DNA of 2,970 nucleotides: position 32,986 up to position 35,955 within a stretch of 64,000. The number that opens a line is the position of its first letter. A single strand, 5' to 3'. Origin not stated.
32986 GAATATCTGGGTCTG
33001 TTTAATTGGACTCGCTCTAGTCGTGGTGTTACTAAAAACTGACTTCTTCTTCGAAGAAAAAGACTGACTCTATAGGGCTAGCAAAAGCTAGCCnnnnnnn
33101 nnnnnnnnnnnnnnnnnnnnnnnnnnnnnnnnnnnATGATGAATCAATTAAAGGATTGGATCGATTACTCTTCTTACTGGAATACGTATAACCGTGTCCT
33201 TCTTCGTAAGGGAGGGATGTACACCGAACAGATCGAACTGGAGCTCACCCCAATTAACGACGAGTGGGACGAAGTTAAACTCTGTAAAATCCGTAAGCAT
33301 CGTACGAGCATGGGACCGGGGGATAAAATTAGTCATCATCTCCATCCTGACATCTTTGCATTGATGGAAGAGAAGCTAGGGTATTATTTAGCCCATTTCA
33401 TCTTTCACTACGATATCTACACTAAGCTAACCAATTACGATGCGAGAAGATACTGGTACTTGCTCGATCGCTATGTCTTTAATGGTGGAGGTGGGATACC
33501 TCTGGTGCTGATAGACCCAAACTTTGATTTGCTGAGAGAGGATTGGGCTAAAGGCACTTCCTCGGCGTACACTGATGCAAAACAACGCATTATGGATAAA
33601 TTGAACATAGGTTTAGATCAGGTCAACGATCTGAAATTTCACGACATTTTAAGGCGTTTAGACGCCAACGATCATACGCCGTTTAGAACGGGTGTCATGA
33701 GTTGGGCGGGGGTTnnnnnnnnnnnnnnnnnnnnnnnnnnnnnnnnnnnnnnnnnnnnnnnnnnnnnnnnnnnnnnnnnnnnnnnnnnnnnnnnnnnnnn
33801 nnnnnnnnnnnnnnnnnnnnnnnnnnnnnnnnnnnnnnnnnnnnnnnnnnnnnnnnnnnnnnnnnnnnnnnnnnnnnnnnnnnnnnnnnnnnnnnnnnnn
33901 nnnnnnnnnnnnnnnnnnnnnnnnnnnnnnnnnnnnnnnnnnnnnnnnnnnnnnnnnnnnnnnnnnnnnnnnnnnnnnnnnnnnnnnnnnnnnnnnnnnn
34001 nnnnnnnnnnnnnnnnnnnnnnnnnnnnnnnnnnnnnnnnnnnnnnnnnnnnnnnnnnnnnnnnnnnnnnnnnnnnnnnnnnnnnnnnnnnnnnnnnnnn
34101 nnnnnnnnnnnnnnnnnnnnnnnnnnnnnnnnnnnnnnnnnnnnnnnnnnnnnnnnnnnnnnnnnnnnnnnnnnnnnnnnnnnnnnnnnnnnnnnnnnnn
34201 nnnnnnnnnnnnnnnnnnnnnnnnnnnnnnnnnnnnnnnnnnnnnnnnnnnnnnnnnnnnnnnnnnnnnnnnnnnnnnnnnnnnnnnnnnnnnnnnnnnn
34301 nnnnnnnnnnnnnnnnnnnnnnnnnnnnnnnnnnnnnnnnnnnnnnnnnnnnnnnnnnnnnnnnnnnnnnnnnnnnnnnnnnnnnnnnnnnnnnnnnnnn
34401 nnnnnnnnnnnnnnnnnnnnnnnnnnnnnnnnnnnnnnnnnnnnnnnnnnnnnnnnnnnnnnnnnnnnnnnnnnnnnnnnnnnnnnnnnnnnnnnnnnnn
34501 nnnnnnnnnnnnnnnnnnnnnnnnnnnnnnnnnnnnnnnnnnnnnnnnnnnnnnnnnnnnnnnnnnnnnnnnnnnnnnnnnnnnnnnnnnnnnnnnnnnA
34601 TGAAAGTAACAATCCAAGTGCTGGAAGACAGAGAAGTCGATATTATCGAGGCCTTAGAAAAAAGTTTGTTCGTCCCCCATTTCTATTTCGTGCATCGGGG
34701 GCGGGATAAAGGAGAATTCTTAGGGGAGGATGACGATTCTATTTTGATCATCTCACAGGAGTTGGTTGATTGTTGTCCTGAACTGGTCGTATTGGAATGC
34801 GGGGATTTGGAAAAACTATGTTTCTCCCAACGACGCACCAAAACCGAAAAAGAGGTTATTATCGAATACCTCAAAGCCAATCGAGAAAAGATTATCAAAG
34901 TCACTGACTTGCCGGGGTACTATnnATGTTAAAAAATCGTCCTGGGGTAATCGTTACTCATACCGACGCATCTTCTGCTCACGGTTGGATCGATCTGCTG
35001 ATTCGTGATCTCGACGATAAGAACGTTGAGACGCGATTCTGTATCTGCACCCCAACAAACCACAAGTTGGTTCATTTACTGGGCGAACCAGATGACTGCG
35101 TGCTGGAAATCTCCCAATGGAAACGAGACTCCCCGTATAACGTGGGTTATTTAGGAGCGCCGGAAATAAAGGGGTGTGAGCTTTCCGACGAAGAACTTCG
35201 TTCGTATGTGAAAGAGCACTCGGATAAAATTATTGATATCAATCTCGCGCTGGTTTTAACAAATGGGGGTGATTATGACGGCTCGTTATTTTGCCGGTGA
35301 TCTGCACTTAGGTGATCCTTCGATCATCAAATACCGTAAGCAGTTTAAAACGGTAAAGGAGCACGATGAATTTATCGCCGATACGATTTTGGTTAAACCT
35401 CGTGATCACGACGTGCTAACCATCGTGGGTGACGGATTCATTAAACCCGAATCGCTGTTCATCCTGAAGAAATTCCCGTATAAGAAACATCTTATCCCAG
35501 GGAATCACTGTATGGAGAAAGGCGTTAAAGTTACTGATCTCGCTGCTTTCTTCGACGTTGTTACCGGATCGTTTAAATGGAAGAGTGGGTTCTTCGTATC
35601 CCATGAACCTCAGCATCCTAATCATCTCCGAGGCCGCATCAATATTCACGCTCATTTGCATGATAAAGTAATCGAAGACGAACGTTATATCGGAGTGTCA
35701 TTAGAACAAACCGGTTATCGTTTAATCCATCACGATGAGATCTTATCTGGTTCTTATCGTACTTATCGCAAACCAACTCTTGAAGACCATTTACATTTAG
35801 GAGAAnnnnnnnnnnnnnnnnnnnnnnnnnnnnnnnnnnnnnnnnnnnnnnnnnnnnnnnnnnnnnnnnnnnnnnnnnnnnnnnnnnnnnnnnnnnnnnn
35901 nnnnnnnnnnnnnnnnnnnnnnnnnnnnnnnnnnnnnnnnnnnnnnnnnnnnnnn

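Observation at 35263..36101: Orphan HigA/VapI-type antitoxin homologue next to a metallophosphoesterase: candidate anti-toxin decoy against host abortive-infection TA systems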

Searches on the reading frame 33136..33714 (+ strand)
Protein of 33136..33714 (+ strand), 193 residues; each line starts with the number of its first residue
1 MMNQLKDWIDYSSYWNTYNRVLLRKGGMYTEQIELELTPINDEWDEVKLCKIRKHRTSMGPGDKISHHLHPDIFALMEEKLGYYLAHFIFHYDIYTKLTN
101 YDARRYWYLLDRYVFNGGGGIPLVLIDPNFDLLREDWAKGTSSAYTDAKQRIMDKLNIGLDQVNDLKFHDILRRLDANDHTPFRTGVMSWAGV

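Call 92: search_protein_families(library=pfam, proteins=[window:33136-33714:+], max_evalue=0.01)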
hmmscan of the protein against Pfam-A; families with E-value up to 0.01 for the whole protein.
window:33136-33714:+ (193 aa): 1 family
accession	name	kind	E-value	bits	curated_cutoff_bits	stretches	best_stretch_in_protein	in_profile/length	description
PF00900.26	Ribosomal_S4e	-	0.0051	17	25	1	29-70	9-48/75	Ribosomal family S4e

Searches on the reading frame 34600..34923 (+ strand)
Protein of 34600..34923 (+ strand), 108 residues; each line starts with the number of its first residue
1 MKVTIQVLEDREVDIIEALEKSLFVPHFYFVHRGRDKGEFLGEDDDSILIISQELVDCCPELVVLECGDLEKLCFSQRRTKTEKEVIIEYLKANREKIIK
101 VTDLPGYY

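Call 3: search_protein_families(library=pfam, proteins=[window:34600-34923:+], max_evalue=0.1)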
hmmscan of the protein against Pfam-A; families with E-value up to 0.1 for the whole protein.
window:34600-34923:+ (108 aa): 0 families

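Call 5: search_protein_families(library=phrogs, proteins=[window:34600-34923:+], max_evalue=0.01)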
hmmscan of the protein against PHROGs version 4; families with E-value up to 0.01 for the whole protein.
window:34600-34923:+ (108 aa): 1 family
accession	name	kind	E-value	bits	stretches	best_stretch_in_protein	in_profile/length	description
phrog_24465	-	unknown function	1.4e-11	45.6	1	1-108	1-118/121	-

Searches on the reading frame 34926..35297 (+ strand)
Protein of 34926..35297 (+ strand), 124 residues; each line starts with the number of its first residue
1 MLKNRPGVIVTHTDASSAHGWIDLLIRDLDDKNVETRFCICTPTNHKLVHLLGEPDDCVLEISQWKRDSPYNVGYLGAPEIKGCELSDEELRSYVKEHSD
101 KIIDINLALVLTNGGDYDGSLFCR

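Call 3: search_protein_families(library=pfam, proteins=[window:34926-35297:+], max_evalue=0.1)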
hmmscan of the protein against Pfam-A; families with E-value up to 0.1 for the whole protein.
window:34926-35297:+ (124 aa): 0 families

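Call 5: search_protein_families(library=phrogs, proteins=[window:34926-35297:+], max_evalue=0.01)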
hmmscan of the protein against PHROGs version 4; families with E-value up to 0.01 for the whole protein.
window:34926-35297:+ (124 aa): 0 families

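Call 30: search_protein_families(library=pfam, alignment_id=A2, max_evalue=1)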
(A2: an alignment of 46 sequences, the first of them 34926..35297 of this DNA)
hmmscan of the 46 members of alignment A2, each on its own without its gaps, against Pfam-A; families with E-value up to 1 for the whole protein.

A. member 1, window:34926-35297:+ (124 aa): 1 family
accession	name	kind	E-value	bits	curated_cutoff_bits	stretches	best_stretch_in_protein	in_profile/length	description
PF21826.1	DUF6887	-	0.19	12.5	24.2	1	86-100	7-21/62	Family of unknown function (DUF6887)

B. families by the number of members that match (of 46 scanned): 52 families (the first 25 are shown)
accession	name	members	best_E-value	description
PF07087.16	DUF1353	1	7.2e-19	Protein of unknown function (DUF1353)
PF11195.14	Tad2-like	1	8.8e-14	Thoeris anti-defense 2-like domain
PF02026.21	RyR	1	7.1e-09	RyR domain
PF12728.13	HTH_17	1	4.2e-05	Helix-turn-helix domain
PF08280.17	HTH_Mga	1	0.0013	M protein trans-acting positive regulator (MGA) HTH domain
PF08281.18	Sigma70_r4_2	1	0.0028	Sigma-70, region 4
PF07022.19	Phage_CI_repr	1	0.003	Bacteriophage CI repressor helix-turn-helix domain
PF13412.12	HTH_24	1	0.0039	Winged helix-turn-helix DNA-binding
PF24748.1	Galaxin_repeat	1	0.0047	Galaxin-like repeats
PF00376.29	MerR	1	0.0052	MerR family regulatory protein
PF15372.11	DUF4600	1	0.0097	Domain of unknown function (DUF4600)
PF00762.24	Ferrochelatase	1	0.011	Ferrochelatase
PF11139.14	SfLAP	1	0.015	Sap, sulfolipid-1-addressing protein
PF11571.13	Med27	1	0.017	Mediator complex subunit 27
PF19386.4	DUF5961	1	0.017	Family of unknown function (DUF5961)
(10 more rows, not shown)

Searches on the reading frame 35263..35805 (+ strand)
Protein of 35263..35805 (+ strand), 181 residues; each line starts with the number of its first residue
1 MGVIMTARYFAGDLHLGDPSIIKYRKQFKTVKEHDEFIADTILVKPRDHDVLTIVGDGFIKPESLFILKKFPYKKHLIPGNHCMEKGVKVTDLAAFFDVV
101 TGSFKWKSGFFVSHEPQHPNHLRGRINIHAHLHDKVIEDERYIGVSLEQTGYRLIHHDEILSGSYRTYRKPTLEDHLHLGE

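Call 3: search_protein_families(library=pfam, proteins=[window:35263-35805:+], max_evalue=0.1)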
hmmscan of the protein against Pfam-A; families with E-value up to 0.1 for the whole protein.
window:35263-35805:+ (181 aa): 0 families

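Call 4: search_protein_families(library=ncbifam, proteins=[window:35263-35805:+], max_evalue=0.1)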
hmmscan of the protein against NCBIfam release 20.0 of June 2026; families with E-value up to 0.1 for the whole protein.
window:35263-35805:+ (181 aa): 0 families

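Call 5: search_protein_families(library=phrogs, proteins=[window:35263-35805:+], max_evalue=0.01)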
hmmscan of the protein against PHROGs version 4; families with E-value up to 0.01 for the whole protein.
window:35263-35805:+ (181 aa): 1 family
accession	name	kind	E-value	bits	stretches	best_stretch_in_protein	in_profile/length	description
phrog_547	-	other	2.8e-40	139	1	5-168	28-203/245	phosphoesterase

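Call 16: search_solved_structures(query=window:35263-35805:+, max_evalue=1, show_alignments=2)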
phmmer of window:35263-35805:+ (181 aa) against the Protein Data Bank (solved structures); distinct sequences matched with E-value up to 1: 0.

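Call 42: find_homologous_proteins(query=window:35263-35805:+, max_evalue=0.001)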
Query window:35263-35805:+ (181 aa): 5 proteins with E <= 0.001 among 33 candidates.
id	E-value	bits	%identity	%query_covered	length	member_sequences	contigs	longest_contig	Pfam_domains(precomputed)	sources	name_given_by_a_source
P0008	8.9e-113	393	96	98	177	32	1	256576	-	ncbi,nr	ncbi:putative metallo-dependent phosphatase [Klebsiella phage KPN8]|nr:putative metallo-dependent ph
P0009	9.1e-63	230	60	92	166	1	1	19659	-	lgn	-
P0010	2.0e-53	199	58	89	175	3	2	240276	-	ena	-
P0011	2.0e-30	124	45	83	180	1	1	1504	PF00149.34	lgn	-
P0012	4.5e-27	113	39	88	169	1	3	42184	-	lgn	-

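Call 43: find_encoding_contigs(protein=P0010, flank=4000, max_places=3)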
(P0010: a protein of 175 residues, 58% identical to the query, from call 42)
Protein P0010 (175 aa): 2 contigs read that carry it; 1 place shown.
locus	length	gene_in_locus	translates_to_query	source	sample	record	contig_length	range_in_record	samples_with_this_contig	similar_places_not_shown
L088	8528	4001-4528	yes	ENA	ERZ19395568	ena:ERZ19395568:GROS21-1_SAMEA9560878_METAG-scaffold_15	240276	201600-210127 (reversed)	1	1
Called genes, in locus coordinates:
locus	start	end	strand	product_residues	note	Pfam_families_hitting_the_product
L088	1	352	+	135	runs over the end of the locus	-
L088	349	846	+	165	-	-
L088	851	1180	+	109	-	PF02082:Rrf2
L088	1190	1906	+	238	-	-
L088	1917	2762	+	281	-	-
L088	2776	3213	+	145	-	-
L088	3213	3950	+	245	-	-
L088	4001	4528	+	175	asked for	-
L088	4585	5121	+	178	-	-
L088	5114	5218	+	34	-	-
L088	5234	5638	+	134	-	-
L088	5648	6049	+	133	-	-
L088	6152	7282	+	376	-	PF25185:Tad3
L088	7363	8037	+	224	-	-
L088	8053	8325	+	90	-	-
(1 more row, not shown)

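Call 44: find_encoding_contigs(protein=P0009, flank=4000, max_places=3)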
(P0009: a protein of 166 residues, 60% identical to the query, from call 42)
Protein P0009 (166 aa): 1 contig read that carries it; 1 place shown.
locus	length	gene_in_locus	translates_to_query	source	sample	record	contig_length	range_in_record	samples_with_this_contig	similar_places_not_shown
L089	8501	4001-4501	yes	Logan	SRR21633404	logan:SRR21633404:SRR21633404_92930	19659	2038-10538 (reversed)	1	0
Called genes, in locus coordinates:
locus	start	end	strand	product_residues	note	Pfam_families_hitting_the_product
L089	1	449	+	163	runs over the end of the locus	-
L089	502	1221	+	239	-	-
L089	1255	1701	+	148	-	-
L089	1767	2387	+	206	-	-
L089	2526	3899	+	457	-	PF02435:Glyco_hydro_68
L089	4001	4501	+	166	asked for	-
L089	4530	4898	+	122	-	-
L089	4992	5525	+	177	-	-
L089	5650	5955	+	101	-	-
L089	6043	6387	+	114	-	-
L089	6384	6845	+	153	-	-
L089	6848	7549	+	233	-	-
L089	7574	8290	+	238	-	-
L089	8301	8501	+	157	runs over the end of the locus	-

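Call 45: find_encoding_contigs(protein=P0012, flank=4000, max_places=3)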
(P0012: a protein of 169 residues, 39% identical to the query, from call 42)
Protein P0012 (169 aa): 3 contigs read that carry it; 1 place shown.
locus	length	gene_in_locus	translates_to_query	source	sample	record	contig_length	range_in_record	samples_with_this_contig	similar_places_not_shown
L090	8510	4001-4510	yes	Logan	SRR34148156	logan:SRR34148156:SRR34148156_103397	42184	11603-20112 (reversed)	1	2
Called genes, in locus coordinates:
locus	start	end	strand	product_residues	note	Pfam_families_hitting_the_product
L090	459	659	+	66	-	PF04448:DUF551 (faint)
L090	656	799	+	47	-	-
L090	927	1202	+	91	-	-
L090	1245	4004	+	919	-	PF02867:Ribonuc_red_lgC, PF12637:TSCPD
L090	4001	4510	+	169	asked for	-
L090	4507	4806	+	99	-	PF01139:RtcB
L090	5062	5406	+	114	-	-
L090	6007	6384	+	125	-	-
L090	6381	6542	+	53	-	-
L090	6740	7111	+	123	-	-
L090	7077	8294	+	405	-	PF04466:Terminase_3, PF17288:Terminase_3C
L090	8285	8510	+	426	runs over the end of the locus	PF04860:Phage_portal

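Call 68: search_dna_similar(query=window:35263-35805:+, collection=phages, mode=protein, max_evalue=0.00001, max_rows=45, rows=spread)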
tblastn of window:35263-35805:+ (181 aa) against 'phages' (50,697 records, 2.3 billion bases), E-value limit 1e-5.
Records with a match: 1022; places in all: 1032; records where one place covers at least 80% of the query: 925.
Best place of each record, by identity: 95-99% 4; 90-95% 1; <60% 1017.
By first word of the organism name: Salmonella 275; Escherichia 206; Rheinheimera 115; Staphylococcus 113; Vibrio 71; Acinetobacter 65; Aeromonas 26; Erwinia 14; Phage 13; Klebsiella 12; and 34 more.
By host as written in the record: - 123; Rheinheimera sp. BAL341 115; Escherichia coli 81; Staphylococcus aureus 37; Salmonella enterica subsp. enterica serovar Enteritidis PT1 35; Salmonella sp. 26; Salmonella enterica subsp. enterica serovar Enteritidis 23; Salmonella enterica 23; and 241 more.
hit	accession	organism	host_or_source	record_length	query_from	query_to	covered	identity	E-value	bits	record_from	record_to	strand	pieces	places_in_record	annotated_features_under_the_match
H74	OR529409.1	Stenotrophomonas phage BUCTxx100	Stenotrophomonas maltophilia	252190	3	181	99%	97.8%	4e-114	361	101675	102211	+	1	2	hypothetical protein (x2)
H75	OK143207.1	Escherichia phage Lindwurm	-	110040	2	181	99%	36.5%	1e-24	105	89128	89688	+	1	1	putative serine/threonine protein phosphatase | ribosome_binding_site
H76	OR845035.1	Salmonella phage S.Ent 1-35-3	Salmonella enterica subsp. enterica ...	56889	4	181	98%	36.4%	1e-24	104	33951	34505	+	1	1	record has no annotation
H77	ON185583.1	Escherichia phage EC122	Escherichia coli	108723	4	181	98%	36.4%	2e-24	104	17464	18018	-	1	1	phosphoesterase | hypothetical protein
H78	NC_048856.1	Phage NBSal003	-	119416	4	181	98%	36.4%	2e-24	104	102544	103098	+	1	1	phosphoesterase | hypothetical protein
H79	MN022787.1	Salmonella phage VSe12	Salmonella enterica subsp. enterica ...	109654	4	181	98%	36.4%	1e-23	102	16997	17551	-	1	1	phosphoesterase | hypothetical protein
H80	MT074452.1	Salmonella phage vaffelhjerte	Salmonella enterica subsp. enterica ...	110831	9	172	91%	39.1%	7e-26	108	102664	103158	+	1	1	putative serine/threonine protein phosphatase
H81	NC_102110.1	Salmonella phage polluks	Salmonella enterica subsp. enterica ...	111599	9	172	90%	39.3%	3e-18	114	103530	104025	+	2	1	serine/threonine protein phosphatase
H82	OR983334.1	Escherichia phage 1-6bf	Escherichia coli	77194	3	160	87%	40.3%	7e-25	105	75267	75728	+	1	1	hypothetical protein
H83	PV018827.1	Escherichia phage KM01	Escherichia coli K-12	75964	3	160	87%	40.3%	2e-24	104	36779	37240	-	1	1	putative serine/threonine protein phosphatase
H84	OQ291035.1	Salmonella phage Kenya-K38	Salmonella enterica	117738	10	172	90%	38.7%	5e-25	106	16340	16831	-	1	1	phosphoesterase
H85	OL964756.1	Aeromonas phage pAEv1810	Aeromonas sp.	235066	2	169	93%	37.5%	2e-23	102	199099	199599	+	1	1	putative serine/threonine protein phosphatase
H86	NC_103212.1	Salmonella phage GEC_vB_N3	Salmonella enterica Enteritidis SeE.3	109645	2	170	93%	37.1%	9e-25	105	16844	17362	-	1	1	phosphoesterase | hypothetical protein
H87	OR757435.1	Escherichia phage vB-EcoP-XT32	Escherichia coli EC-YG1908-580 O78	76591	3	160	87%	39.6%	2e-24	104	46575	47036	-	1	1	putative serine/threonine protein phosphatase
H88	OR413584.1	Salmonella phage SPLA5b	Salmonella enterica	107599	10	172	90%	38.1%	2e-24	104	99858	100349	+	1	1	phosphoesterase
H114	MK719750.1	Rheinheimera phage vB_RspM_Barba31A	Rheinheimera sp. BAL341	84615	5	153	82%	29.2%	1e-10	65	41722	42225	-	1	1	hypothetical protein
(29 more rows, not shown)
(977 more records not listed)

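Call 84: predict_structure(alignment_id=A6)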
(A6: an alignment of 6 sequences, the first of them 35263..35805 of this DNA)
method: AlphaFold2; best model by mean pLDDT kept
length: 181 residues; sequences in the alignment: 6
mean_pLDDT: 85.9   pTM: 0.83
mean pLDDT of the five models: 85.9, 82.5, 82.2, 79.7, 69.7
residues with pLDDT >= 90: 100; 70-90: 60; 50-70: 10; < 50: 11
segments of 3 or more residues with pLDDT < 50: 174-181
pLDDT, mean of each block of 10 residues (from residue 1): 74 92 89 94 94 92 89 94 77 91 92 92 91 84 92 93 74 46 35
secondary structure, 60 per line:
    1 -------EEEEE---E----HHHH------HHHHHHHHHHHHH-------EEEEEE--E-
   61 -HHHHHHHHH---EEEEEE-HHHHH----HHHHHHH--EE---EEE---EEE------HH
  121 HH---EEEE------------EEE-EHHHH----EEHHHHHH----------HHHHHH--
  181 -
elements in order: E8-12 H21-24 H31-43 E51-56 H62-70 E74-79 H81-85 H90-96 E104-106 E110-112 H119-122 E126-129 E142-144 H147-150 H157-162 H173-178

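Call 86: fold_search(model_id=the predicted structure, library=pdb)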
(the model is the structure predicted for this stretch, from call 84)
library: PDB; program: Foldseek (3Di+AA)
matches with E <= 10: 471; with E <= 0.001: 4
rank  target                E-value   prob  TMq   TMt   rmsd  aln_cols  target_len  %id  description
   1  1xm7_A                1.3e-09  1.00  0.70  0.68   3.6       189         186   24  The Crystal Structure of the Protein of Unknown Function AQ665 from Aquifex aeolicus (released 2004-11-16)
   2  6nvp                  5.0e-04  1.00  0.47  0.44   3.6       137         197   22  Crystal structure of Pseudomonas putida nuclease MPE (released 2019-03-27)
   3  4tug_A                6.4e-04  1.00  0.41  0.27   6.7       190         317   15  Crystal structure of MjMre11-DNA2 complex (released 2014-10-15)
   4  3av0_A                8.6e-04  0.99  0.35  0.21   6.6       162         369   14  Crystal structure of Mre11-Rad50 bound to ATP S (released 2011-05-25)
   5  2a22_B                2.9e-03  0.99  0.42  0.39   5.8       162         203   15  Structure of Vacuolar Protein Sorting 29 from Cryptosporidium Parvum (released 2005-08-16)
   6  1ii7_B                3.1e-03  0.98  0.37  0.23   8.7       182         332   16  Crystal structure of P. furiosus Mre11 with manganese and dAMP (released 2001-05-30)
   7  6pib                  3.7e-03  0.99  0.36  0.28   4.5       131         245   14  Structure of the Klebsiella pneumoniae LpxH-AZ1 complex (released 2020-02-12)
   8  1ii7_A                4.0e-03  0.97  0.38  0.23   8.7       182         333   16  Crystal structure of P. furiosus Mre11 with manganese and dAMP (released 2001-05-30)
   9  1s3l_A                5.1e-03  0.97  0.40  0.43   6.9       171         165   15  Structural and Functional Characterization of a Novel Archaeal Phosphodiesterase (released 2004-08-10)
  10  6unc_D                5.7e-03  0.99  0.37  0.26   4.8       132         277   16  The crystal structure of Phosphopantetheinyl Hydrolase (PptH) from Mycobacterium tuberculosis (released 2020-04-22)
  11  6ph9                  1.5e-02  0.97  0.37  0.29   4.3       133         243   15  Crystal Structure of the Klebsiella pneumoniae LpxH-lipid X complex (released 2020-02-12)
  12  8qjz                  1.8e-02  0.96  0.36  0.28   4.9       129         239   16  Crystal structure of E. coli LpxH in complex with lipid X (released 2024-04-17)
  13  7ss7                  1.9e-02  0.96  0.39  0.32  10.4       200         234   14  Crystal structure of Klebsiella LpxH in complex with JH-LPH-50 (released 2023-04-12)
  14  9cd1                  2.2e-02  0.96  0.36  0.29   4.5       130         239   14  Crystal structure of the Klebsiella pneumoniae LpxH / JH-LPH-107 complex (released 2025-02-12)
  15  8qk9                  2.6e-02  0.95  0.36  0.30   4.9       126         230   17  Structure of E. coli LpxH in complex with JEDI-1444 (released 2024-04-17)
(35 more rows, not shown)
